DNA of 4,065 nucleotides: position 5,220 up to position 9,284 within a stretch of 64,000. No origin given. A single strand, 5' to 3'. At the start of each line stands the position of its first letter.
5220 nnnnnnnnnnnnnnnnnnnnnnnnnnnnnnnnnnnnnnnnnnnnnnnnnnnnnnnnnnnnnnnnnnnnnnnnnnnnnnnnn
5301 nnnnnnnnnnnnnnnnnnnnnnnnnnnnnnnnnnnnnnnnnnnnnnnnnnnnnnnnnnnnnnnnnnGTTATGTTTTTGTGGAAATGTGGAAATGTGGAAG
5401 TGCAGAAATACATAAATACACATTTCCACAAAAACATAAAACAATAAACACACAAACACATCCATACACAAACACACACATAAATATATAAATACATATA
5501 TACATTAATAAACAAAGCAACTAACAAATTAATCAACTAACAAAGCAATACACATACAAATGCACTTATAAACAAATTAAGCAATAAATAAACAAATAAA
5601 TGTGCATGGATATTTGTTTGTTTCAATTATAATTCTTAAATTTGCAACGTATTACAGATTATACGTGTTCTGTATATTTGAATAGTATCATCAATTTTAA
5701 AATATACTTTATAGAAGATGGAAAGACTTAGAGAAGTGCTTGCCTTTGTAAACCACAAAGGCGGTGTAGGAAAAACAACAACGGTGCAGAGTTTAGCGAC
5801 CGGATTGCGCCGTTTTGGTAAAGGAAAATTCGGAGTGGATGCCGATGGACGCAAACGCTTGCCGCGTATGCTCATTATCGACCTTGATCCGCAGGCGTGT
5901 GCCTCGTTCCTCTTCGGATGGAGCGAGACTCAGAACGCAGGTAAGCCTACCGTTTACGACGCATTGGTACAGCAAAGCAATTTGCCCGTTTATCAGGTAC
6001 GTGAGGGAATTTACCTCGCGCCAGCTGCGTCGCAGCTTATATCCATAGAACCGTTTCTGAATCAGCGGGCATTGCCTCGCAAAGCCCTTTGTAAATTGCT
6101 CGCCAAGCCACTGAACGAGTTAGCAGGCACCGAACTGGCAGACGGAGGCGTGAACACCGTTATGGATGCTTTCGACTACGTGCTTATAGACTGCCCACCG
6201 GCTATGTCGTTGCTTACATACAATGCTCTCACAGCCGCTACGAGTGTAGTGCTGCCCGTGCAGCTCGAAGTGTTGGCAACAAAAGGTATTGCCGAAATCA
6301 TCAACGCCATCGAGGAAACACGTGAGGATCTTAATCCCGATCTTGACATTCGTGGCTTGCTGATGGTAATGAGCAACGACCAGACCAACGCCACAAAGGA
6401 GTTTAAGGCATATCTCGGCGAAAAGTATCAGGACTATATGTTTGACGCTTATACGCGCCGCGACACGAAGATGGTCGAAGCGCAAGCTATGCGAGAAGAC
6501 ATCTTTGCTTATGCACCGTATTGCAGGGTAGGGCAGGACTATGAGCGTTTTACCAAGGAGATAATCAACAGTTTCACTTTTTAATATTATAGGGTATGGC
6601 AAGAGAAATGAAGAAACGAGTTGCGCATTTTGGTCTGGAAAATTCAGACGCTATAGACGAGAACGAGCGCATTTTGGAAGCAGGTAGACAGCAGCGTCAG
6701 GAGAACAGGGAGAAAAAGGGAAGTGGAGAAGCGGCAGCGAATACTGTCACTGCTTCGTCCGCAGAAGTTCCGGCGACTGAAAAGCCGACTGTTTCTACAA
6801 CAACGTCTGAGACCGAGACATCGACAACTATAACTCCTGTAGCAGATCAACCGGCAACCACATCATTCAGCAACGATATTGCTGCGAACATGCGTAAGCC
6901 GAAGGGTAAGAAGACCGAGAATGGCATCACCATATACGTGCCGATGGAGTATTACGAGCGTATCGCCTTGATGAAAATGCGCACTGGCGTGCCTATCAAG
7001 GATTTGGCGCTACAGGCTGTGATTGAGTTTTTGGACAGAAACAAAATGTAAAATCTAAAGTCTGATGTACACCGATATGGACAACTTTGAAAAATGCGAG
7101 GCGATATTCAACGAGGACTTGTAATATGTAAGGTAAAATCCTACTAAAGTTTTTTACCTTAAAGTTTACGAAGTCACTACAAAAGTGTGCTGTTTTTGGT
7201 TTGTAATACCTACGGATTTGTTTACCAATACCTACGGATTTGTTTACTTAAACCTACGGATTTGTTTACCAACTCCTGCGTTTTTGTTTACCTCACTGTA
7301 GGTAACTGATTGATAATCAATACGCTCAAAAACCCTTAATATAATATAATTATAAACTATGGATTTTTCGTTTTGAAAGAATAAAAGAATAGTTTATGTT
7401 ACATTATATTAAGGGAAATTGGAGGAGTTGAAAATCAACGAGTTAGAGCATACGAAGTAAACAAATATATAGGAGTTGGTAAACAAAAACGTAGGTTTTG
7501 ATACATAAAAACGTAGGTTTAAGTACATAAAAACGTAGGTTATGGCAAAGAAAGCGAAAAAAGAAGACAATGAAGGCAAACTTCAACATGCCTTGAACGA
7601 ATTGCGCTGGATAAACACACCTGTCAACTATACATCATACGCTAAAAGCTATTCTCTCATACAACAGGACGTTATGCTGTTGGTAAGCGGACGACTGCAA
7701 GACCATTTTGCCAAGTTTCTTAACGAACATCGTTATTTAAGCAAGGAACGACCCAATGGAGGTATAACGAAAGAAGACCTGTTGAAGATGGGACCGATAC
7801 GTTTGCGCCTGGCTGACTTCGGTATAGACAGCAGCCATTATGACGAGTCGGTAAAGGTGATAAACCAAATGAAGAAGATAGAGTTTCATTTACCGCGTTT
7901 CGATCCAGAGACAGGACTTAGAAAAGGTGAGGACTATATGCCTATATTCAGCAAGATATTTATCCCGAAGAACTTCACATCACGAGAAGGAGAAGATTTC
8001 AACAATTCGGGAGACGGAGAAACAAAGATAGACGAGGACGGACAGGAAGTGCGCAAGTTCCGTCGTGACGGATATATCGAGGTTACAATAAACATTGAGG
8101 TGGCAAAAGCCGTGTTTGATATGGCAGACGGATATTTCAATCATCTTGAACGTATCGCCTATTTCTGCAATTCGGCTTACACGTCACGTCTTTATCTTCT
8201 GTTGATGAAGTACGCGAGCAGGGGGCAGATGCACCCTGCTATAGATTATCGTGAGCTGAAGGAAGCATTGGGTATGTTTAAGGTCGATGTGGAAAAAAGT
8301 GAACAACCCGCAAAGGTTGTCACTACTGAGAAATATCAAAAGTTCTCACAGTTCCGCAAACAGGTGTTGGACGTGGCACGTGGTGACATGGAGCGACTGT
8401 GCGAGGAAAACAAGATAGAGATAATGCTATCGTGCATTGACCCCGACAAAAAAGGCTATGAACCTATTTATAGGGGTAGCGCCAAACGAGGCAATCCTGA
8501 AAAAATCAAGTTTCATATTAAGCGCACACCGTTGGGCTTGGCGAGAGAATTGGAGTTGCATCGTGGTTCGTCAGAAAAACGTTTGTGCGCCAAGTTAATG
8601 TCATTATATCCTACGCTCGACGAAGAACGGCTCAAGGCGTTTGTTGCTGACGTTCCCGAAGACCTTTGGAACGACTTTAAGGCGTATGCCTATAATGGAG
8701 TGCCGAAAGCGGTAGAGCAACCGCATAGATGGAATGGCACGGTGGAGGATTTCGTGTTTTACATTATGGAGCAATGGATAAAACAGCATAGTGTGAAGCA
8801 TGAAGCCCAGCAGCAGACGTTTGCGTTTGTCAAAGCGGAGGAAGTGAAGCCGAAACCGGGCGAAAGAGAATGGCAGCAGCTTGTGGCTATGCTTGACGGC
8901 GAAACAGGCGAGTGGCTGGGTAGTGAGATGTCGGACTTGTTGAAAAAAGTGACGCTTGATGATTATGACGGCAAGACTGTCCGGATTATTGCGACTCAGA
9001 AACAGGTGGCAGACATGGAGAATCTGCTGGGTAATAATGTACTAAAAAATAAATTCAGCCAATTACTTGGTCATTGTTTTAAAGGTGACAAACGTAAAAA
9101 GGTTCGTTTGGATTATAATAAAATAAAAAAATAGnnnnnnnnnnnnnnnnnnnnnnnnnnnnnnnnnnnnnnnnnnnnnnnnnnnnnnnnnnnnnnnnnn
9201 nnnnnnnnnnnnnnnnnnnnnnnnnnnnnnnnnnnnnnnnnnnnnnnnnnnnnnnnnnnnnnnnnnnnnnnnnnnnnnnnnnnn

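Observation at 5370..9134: Plasmid-type partition and replication cassette inside a tailed-phage genome (phage-plasmid lifestyle)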

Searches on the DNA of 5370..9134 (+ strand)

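Call 8: search_dna_similar(query=window:5370-9134:+, collection=phages, mode=near, max_rows=20)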
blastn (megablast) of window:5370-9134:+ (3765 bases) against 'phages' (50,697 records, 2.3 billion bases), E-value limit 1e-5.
No match.

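Call 9: search_dna_similar(query=window:5370-9134:+, collection=plasmids, mode=near, max_rows=20)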
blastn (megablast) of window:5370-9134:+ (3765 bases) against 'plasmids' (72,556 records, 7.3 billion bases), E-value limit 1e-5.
No match.
